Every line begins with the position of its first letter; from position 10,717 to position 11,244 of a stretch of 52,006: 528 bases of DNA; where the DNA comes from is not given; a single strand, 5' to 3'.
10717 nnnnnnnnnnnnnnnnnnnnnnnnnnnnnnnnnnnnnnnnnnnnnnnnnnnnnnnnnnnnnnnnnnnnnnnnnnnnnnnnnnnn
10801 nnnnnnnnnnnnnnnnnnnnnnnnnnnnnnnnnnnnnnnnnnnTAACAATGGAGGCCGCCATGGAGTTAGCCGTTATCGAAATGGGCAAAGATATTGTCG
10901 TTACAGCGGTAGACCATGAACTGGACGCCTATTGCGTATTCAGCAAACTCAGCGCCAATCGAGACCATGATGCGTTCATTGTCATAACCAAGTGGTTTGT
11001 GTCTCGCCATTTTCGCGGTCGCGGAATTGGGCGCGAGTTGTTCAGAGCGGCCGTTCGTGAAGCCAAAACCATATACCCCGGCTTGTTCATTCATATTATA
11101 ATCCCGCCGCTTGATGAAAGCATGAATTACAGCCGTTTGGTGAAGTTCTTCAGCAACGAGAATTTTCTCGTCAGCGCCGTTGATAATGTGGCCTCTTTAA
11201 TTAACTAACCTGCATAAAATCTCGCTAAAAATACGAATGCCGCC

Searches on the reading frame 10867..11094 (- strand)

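Call 15: search_protein_families(library=phrogs, proteins=[window:10867-11094:-], max_evalue=0.001)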
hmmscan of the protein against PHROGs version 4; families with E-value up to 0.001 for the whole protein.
window:10867-11094:- (75 aa): 0 families

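Call 23: search_protein_families(library=pfam, proteins=[window:10867-11094:-], max_evalue=0.05)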
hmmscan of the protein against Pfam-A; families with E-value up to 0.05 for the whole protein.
window:10867-11094:- (75 aa): 1 family
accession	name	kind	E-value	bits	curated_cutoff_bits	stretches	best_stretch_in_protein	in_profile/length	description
PF14530.12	DUF4439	-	0.0078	17.2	28.8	1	2-50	8-56/132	Domain of unknown function (DUF4439)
